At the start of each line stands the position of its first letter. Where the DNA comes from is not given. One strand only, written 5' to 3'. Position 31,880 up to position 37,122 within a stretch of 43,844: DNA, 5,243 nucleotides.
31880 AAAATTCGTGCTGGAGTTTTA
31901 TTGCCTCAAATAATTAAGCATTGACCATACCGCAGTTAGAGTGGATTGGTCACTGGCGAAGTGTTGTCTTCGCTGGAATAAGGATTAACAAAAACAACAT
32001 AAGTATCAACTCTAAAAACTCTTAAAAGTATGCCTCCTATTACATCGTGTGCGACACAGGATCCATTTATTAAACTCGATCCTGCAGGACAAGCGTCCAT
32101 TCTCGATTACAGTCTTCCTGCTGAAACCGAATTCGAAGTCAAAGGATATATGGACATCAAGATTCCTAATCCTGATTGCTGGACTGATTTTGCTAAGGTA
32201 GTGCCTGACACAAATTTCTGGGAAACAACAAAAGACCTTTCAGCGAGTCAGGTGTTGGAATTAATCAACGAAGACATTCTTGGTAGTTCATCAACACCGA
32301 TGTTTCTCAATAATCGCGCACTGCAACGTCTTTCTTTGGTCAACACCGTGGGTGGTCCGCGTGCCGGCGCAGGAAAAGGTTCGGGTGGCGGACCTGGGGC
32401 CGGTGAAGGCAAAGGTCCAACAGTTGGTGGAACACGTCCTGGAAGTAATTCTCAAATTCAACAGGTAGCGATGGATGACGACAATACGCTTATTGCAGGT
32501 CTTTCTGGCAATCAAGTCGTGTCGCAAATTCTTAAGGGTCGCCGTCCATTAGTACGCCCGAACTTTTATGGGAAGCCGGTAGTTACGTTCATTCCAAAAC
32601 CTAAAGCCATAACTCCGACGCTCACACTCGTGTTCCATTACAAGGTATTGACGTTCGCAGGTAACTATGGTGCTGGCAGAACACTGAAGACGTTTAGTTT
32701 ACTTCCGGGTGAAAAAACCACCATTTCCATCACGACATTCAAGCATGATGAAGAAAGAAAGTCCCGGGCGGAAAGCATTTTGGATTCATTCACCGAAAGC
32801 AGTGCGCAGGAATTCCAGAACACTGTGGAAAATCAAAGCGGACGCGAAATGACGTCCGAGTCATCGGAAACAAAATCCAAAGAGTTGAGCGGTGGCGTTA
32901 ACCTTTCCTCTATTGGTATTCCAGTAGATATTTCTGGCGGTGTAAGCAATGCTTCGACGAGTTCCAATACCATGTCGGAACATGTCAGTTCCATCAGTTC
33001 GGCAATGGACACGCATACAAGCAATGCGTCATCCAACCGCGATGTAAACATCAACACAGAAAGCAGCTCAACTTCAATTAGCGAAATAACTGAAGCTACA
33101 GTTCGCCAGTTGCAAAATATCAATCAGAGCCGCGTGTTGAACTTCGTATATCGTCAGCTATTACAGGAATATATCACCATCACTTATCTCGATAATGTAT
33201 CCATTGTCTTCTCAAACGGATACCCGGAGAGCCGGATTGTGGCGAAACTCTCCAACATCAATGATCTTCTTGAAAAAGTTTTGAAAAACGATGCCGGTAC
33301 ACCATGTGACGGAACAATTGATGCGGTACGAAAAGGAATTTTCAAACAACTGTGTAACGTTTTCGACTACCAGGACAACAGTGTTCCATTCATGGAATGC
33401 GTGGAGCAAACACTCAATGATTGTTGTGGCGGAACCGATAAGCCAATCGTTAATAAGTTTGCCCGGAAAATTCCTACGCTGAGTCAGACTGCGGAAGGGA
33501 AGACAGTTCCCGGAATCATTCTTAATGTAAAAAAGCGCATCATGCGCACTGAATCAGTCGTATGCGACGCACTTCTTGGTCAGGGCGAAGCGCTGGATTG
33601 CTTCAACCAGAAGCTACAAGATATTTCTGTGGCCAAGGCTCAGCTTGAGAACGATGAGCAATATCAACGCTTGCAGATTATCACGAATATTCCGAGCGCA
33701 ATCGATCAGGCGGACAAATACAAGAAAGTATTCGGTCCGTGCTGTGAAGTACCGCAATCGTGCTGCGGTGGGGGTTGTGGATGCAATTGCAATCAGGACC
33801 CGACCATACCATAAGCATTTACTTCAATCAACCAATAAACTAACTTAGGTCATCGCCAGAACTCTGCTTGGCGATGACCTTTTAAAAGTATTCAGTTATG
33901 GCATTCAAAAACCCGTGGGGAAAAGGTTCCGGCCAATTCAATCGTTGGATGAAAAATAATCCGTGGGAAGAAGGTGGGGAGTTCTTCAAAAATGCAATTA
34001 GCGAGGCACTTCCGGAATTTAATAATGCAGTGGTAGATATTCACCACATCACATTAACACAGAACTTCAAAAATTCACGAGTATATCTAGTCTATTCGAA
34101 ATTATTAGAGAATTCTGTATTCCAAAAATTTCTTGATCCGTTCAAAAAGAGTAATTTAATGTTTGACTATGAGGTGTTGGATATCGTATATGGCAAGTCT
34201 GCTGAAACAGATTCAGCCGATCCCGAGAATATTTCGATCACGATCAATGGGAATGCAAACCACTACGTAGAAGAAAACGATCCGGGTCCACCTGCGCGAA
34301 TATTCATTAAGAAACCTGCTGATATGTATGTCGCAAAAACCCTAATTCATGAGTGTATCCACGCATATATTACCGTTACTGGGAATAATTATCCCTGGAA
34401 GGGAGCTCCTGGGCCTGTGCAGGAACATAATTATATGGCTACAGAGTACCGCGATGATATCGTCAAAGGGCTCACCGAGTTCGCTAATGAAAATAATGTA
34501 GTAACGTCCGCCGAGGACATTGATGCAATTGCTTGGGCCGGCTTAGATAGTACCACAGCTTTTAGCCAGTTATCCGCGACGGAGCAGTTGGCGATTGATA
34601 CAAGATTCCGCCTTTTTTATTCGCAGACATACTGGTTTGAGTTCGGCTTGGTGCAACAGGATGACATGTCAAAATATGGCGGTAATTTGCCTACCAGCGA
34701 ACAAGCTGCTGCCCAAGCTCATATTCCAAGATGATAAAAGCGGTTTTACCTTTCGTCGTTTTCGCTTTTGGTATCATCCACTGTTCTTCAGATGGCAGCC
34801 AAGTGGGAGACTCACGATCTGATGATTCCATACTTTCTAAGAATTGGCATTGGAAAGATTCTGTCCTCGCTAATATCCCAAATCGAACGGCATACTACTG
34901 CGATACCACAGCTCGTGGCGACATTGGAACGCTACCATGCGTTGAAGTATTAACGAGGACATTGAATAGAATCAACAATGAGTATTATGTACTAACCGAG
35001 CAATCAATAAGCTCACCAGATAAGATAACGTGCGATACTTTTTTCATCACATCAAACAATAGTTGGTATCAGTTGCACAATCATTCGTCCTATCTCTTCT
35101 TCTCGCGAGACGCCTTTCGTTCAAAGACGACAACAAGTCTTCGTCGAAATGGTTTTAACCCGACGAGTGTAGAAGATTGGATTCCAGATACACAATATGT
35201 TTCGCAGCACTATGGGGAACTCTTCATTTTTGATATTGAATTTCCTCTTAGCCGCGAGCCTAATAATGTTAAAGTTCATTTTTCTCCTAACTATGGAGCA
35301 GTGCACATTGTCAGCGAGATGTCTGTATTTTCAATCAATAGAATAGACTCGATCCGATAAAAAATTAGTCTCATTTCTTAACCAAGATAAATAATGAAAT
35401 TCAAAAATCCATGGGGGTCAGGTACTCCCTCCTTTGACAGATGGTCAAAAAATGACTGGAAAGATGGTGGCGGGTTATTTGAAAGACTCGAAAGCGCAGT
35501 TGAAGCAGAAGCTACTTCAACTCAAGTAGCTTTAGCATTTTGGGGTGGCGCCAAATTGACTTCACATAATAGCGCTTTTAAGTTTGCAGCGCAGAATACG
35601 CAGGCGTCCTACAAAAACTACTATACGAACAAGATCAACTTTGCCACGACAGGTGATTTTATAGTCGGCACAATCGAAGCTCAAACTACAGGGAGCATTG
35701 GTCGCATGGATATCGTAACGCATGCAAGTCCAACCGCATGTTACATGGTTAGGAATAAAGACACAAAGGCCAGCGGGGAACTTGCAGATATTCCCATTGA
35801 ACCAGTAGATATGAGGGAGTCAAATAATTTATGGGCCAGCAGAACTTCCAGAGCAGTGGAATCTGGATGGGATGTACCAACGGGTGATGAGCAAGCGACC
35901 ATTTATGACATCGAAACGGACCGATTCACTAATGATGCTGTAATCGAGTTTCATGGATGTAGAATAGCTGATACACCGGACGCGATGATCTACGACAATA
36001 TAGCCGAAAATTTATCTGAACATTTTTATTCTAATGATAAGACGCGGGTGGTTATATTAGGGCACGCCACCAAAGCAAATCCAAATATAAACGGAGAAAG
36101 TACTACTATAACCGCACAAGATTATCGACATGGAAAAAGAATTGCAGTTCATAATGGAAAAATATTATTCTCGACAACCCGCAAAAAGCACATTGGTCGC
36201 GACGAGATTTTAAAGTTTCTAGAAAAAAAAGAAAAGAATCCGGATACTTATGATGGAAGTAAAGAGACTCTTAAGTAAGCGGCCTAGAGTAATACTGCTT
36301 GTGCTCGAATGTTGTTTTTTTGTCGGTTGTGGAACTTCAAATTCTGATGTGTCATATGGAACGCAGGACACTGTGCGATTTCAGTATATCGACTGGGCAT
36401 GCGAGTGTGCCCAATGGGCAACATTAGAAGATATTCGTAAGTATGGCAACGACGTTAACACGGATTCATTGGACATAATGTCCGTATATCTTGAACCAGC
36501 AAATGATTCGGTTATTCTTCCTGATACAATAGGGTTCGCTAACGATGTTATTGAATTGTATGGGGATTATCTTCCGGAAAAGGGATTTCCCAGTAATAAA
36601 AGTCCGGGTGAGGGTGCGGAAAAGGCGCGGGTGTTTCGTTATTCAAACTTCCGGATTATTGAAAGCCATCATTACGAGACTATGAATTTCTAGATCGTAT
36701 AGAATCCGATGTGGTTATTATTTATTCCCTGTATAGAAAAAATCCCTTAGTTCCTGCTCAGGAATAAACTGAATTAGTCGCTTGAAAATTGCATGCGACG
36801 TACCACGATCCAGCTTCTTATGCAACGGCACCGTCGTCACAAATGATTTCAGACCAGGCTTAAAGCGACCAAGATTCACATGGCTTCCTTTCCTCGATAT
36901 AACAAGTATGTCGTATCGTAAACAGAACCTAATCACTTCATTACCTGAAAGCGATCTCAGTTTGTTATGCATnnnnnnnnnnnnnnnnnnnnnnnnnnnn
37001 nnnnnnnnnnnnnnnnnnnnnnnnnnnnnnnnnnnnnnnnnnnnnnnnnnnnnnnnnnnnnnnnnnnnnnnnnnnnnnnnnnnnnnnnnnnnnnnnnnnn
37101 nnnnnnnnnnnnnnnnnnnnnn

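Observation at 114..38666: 38.5-kb element integrated into the 3' end of rpmG, with a repeat that preserves the L33 protein exactly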

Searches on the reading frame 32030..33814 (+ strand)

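Call 42: search_protein_families(library=pfam, proteins=[window:32030-33814:+], max_evalue=0.01)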
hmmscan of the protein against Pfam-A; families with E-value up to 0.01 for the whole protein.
window:32030-33814:+ (594 aa): 1 family
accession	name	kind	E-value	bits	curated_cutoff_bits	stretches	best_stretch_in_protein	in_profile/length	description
PF17541.7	TssC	-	0.0024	17.3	25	1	321-411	89-183/430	Type VI secretion system, TssC, VipB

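Call 54: search_protein_families(library=phrogs, proteins=[window:32030-33814:+], max_evalue=0.001)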
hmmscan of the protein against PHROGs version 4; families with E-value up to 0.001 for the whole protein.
window:32030-33814:+ (594 aa): 0 families

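Call 57: search_protein_families(library=padloc, proteins=[window:32030-33814:+], max_evalue=0.001)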
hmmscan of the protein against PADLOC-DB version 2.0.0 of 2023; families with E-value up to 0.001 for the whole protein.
window:32030-33814:+ (594 aa): 0 families

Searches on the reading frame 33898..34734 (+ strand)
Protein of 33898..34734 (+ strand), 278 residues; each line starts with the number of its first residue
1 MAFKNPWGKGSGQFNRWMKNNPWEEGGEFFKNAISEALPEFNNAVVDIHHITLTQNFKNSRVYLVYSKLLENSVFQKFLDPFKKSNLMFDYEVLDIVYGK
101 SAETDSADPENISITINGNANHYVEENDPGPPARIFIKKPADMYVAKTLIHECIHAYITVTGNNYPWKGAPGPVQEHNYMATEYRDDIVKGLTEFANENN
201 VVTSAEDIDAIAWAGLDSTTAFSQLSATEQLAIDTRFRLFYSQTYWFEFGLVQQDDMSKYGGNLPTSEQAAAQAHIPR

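Call 42: search_protein_families(library=pfam, proteins=[window:33898-34734:+], max_evalue=0.01)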
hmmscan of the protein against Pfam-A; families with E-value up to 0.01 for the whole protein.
window:33898-34734:+ (278 aa): 0 families

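Call 54: search_protein_families(library=phrogs, proteins=[window:33898-34734:+], max_evalue=0.001)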
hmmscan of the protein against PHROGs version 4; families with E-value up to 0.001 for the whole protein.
window:33898-34734:+ (278 aa): 1 family
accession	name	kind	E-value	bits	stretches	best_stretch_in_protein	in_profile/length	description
phrog_16532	-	unknown function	9.1e-05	23.7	0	105-173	48-109/138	-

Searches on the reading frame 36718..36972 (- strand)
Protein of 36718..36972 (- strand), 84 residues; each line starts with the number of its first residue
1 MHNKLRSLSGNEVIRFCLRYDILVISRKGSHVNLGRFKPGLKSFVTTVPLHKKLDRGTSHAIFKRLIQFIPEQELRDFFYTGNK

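Call 9: search_protein_families(library=pfam, proteins=[window:36718-36972:-], max_evalue=0.01)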
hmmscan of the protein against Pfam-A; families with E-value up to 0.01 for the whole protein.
window:36718-36972:- (84 aa): 1 family
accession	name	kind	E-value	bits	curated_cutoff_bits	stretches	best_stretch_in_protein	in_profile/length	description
PF07927.17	HicA_toxin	-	3.6e-05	24.2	27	1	12-65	3-55/58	HicA toxin of bacterial toxin-antitoxin,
